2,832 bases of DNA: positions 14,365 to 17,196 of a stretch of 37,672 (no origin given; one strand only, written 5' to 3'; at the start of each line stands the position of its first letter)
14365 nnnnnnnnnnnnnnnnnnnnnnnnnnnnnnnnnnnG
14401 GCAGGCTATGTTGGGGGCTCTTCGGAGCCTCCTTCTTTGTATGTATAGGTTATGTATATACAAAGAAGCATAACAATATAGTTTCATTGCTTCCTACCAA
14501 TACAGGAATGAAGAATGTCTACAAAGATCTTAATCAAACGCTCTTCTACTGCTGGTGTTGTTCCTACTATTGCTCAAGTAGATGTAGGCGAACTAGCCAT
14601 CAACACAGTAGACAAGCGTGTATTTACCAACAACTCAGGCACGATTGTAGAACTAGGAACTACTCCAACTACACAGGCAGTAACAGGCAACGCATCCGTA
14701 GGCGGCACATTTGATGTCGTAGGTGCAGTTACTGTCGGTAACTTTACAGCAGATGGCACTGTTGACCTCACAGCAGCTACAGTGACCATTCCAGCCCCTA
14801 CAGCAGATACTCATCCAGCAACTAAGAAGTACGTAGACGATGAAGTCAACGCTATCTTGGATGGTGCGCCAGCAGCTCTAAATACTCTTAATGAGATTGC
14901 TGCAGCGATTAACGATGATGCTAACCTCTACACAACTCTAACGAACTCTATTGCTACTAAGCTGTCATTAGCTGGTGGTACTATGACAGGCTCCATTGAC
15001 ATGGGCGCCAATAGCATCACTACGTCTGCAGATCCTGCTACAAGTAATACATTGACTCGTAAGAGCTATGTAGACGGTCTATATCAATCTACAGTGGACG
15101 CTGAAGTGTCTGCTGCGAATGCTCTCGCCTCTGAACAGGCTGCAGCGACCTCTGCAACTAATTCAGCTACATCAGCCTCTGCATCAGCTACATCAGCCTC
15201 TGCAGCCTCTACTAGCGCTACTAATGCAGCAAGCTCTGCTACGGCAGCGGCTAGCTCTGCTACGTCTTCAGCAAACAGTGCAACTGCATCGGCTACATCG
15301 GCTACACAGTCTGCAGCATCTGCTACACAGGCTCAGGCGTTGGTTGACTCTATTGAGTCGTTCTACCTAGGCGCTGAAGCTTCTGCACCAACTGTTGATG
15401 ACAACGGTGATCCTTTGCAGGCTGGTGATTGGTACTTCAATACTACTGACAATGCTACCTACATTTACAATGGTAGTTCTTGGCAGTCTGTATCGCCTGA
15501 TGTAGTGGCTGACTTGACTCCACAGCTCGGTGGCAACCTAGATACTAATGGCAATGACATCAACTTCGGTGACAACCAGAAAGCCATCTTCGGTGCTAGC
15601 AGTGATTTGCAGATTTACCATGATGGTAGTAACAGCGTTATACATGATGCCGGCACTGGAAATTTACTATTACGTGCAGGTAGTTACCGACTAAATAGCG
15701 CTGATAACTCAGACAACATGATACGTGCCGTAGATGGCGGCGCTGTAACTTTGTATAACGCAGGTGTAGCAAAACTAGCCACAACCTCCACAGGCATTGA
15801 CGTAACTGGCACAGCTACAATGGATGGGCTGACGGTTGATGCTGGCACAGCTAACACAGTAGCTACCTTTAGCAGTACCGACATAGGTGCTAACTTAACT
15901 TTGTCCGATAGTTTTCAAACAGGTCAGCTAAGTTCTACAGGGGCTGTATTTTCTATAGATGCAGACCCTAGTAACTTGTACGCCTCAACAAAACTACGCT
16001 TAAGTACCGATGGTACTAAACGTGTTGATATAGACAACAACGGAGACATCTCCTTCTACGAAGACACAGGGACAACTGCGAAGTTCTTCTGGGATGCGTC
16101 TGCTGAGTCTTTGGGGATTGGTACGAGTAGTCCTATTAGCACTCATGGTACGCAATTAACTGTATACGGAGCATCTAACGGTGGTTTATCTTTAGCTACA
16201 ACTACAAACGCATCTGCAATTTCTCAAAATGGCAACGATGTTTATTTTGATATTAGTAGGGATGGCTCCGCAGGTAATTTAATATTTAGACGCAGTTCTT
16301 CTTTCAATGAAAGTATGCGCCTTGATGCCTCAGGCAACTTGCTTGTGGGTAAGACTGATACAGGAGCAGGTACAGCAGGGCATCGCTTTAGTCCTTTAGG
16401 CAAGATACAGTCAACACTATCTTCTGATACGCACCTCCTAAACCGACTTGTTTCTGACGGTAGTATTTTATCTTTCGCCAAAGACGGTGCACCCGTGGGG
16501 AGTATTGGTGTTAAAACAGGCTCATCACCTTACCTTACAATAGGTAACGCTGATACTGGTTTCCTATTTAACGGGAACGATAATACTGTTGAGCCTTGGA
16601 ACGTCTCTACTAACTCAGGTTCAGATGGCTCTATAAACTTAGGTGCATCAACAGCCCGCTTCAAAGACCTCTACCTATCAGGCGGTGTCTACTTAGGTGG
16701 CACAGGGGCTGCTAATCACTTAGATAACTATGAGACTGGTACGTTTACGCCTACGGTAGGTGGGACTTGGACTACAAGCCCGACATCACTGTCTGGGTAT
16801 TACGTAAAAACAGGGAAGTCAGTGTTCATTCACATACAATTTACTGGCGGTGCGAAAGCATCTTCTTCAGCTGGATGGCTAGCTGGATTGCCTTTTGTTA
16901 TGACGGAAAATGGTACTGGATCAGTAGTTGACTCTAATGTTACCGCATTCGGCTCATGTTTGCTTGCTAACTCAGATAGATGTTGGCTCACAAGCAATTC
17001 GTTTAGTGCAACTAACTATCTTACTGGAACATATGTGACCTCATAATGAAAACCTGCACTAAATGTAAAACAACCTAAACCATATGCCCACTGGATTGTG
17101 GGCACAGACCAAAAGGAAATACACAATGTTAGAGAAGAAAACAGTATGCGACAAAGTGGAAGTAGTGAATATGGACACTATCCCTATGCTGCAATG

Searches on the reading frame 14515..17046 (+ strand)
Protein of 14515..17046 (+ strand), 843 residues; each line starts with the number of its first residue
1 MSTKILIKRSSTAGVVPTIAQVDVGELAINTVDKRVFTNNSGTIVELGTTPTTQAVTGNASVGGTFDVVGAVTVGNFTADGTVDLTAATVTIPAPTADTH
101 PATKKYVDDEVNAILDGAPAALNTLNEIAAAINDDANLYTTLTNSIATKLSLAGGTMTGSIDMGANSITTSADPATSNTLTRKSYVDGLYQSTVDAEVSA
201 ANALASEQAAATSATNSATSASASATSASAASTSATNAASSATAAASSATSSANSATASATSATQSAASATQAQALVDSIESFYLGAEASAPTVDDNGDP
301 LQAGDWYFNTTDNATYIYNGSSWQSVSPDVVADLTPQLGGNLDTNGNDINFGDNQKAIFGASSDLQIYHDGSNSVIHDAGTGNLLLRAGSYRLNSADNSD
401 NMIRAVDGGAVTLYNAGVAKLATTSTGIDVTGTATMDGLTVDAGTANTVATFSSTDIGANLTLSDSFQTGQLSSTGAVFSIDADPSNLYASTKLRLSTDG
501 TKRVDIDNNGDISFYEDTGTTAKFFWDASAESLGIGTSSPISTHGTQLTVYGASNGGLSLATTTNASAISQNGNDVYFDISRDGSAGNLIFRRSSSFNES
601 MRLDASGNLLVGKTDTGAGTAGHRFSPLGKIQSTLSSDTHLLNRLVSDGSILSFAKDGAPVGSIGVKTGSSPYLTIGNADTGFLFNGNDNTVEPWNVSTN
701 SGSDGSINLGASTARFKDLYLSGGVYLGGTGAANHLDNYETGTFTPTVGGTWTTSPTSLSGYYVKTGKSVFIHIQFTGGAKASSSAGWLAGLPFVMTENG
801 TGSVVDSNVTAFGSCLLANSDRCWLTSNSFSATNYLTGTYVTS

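Call 31: search_protein_families(library=phrogs, proteins=[window:14515-17046:+], max_evalue=0.001)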
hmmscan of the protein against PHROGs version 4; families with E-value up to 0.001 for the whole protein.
window:14515-17046:+ (843 aa): 20 families
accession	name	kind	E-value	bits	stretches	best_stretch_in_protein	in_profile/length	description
phrog_13518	-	unknown function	5.2e-20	72.1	1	330-597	821-1036/1230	-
phrog_38058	-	tail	2.5e-17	63.4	2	231-478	420-650/708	tail fiber protein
phrog_19195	-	head and packaging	1e-12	47.7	2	30-443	305-715/1425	virion structural protein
phrog_35823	-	unknown function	3.2e-12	46.3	1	223-324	192-293/1152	-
phrog_29482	-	unknown function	3.9e-09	36.9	1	191-325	115-256/477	-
phrog_1699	-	tail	1e-08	35.2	1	8-88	10-90/1000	long tail fiber protein distal subunit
phrog_2631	-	tail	2e-08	34.3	1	91-181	361-454/644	tail fiber protein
phrog_7032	-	tail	5.8e-08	32.3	1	88-151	263-326/866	tail fiber protein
phrog_1197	-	tail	9.3e-08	32.5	1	94-278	183-362/715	tail protein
phrog_2636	-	tail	3.2e-07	30.7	1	125-281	106-199/568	tail fiber protein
phrog_3279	-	tail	4.3e-07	30.8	1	185-274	186-273/396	tail fiber protein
phrog_24456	-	tail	1.3e-06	27.9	1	96-151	328-383/972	tail fiber protein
phrog_29752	-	unknown function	4.4e-06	27.6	1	1-50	1-51/195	-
phrog_4757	-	unknown function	5.5e-06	26.8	1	37-271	29-264/359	-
phrog_6129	-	unknown function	2.8e-05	24.9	1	116-274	119-272/277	-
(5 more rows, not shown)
